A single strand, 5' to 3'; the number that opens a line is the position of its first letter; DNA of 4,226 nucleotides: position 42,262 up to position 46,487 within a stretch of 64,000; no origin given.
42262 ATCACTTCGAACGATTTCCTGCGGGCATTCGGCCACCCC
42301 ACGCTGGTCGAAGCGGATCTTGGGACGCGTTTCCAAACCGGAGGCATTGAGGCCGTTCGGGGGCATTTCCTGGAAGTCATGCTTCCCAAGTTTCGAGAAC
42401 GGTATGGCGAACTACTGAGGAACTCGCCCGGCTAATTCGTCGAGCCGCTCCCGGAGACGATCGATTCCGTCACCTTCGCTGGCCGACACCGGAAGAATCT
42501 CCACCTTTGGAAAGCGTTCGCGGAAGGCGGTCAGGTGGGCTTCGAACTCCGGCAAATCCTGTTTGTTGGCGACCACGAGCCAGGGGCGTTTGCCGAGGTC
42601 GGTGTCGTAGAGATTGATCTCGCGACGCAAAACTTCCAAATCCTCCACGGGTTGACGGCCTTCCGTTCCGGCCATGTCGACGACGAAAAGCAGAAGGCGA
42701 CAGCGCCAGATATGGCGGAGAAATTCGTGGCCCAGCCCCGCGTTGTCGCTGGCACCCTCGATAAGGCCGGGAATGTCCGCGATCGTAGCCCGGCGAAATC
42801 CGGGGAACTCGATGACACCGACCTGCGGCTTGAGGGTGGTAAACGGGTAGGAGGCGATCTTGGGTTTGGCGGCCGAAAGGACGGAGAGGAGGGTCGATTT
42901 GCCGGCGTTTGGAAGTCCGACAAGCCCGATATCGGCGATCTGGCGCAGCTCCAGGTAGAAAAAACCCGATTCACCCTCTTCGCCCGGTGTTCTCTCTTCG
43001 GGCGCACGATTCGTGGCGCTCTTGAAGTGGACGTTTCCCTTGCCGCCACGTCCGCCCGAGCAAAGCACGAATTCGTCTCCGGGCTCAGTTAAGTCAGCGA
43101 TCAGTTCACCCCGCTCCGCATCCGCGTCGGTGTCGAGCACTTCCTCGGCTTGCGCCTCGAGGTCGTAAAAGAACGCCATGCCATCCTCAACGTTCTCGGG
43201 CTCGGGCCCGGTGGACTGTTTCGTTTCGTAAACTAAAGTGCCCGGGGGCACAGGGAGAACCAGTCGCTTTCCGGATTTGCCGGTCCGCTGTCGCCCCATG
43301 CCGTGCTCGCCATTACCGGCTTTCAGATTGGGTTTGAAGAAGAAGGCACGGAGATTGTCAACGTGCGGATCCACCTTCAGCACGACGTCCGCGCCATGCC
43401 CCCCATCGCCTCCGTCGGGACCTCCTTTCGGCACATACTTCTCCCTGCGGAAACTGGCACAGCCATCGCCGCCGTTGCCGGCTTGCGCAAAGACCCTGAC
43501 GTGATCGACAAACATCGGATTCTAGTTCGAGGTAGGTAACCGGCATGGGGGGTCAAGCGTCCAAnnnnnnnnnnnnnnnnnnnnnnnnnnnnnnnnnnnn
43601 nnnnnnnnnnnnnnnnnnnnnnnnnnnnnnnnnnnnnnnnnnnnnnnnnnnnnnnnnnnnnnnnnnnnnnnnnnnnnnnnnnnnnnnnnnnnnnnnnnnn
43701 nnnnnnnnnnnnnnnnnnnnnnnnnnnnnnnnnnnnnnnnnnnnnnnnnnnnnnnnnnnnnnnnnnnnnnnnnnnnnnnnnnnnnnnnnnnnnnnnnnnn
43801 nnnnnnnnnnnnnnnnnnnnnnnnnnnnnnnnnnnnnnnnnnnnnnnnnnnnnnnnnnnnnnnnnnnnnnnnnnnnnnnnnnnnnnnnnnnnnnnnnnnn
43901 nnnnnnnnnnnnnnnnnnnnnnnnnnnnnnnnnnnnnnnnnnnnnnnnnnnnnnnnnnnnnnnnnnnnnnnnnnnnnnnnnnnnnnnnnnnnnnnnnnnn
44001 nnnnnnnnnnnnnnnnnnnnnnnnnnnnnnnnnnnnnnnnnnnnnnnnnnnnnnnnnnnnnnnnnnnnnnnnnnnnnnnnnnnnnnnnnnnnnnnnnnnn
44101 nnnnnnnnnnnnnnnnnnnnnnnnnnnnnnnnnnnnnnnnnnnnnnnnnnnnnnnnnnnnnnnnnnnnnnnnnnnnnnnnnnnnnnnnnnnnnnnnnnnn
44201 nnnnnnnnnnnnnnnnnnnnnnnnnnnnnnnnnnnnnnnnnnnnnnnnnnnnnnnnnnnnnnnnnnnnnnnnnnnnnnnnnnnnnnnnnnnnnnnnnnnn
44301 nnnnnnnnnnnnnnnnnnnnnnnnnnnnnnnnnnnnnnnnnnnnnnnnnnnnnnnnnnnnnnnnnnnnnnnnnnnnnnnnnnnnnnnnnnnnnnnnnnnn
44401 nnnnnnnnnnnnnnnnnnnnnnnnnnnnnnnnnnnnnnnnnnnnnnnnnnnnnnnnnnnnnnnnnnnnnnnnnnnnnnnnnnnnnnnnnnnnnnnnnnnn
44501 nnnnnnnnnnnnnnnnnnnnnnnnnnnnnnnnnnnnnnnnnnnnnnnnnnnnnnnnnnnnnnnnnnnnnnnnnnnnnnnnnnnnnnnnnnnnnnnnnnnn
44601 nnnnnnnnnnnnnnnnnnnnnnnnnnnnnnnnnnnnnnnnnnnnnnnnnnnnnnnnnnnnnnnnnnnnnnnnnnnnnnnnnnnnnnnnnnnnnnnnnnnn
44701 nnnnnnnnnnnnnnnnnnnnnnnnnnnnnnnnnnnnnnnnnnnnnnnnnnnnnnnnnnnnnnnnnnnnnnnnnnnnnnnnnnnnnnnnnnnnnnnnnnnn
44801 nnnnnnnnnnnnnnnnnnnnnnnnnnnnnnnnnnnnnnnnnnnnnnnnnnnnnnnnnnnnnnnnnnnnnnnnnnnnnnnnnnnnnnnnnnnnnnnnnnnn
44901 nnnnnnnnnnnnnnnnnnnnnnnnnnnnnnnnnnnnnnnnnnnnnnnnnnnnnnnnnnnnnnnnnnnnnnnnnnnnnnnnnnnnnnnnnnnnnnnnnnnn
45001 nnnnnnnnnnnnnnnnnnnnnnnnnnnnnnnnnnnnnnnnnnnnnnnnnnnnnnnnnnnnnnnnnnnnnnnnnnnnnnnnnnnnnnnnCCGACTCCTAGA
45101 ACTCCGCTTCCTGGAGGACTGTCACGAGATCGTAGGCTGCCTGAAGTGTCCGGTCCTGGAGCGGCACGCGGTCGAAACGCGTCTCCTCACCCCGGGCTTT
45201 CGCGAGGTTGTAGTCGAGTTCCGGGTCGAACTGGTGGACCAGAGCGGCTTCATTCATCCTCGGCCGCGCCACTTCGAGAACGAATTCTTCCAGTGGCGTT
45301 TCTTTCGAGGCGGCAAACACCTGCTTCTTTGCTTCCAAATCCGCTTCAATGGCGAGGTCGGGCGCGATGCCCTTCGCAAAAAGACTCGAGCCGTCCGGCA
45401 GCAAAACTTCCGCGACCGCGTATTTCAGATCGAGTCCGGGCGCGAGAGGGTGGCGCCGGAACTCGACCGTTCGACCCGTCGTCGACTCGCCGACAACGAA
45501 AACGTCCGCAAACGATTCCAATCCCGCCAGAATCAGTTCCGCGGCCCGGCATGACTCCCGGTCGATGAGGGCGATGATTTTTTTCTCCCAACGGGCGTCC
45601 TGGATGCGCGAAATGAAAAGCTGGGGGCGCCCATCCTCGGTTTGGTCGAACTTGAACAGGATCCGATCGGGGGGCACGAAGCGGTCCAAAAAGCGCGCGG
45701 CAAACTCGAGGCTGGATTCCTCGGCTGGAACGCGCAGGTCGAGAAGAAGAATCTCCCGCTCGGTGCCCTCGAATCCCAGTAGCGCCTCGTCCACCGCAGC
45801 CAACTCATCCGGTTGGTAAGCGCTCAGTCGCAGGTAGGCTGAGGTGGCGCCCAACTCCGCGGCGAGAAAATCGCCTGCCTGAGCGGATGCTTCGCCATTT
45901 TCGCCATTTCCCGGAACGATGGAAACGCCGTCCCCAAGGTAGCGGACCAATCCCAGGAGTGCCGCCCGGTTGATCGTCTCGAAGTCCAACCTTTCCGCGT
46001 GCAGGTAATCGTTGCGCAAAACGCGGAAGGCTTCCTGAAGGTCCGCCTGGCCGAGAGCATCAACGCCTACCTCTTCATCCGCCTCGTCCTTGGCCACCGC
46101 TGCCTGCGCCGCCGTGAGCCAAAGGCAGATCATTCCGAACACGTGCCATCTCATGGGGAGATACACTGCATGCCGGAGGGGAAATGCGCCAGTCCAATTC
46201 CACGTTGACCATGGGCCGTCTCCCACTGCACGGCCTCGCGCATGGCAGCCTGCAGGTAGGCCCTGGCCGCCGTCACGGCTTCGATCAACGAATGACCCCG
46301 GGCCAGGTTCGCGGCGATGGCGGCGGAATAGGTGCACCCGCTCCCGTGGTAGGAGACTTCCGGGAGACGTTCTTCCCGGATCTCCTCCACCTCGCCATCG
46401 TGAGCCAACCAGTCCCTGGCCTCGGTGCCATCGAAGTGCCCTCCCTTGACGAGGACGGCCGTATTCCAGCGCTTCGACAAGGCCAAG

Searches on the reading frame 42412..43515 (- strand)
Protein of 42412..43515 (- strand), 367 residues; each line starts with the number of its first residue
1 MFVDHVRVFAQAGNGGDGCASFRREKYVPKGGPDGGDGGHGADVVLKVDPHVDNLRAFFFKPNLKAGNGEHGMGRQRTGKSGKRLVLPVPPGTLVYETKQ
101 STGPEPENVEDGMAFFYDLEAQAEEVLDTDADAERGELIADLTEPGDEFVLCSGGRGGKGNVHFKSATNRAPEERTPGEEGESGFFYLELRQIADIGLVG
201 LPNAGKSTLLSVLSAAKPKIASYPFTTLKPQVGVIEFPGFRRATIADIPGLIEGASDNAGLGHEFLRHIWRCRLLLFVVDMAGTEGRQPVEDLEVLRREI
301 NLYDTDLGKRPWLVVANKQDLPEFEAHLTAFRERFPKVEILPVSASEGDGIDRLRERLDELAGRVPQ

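Call 76: search_protein_families(library=pfam, proteins=[window:42412-43515:-], max_evalue=0.000001)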
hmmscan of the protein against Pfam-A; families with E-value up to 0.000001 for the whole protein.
window:42412-43515:- (367 aa): 3 families
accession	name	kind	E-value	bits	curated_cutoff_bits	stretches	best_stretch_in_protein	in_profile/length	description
PF01018.28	GTP1_OBG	-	3.9e-53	179.7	27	2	3-101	1-99/155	GTP1/OBG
PF01926.29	MMR_HSR1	-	1.1e-23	84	21.9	1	196-318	2-113/113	50S ribosome-binding GTPase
PF02421.24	FeoB_N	-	1.1e-08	35.2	27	1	196-251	3-57/156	Ferrous iron transport protein B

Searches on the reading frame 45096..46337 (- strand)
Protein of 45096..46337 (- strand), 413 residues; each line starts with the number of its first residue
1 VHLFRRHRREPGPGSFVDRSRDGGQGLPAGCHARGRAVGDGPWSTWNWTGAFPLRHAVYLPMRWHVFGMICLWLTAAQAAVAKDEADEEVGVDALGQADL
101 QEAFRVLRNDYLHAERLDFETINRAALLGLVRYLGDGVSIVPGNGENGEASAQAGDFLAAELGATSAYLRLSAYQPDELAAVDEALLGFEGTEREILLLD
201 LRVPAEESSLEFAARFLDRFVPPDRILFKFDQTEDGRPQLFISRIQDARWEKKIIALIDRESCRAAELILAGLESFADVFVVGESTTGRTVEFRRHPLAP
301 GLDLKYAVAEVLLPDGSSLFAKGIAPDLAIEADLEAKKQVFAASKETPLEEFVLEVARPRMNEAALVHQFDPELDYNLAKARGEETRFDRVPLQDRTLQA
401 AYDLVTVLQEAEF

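Call 76: search_protein_families(library=pfam, proteins=[window:45096-46337:-], max_evalue=0.000001)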
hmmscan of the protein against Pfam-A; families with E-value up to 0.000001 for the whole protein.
window:45096-46337:- (413 aa): 1 family
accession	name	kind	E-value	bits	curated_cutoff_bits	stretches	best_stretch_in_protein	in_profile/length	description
PF03572.23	Peptidase_S41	-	1.1e-12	48.3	24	1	167-329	3-164/165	Peptidase family S41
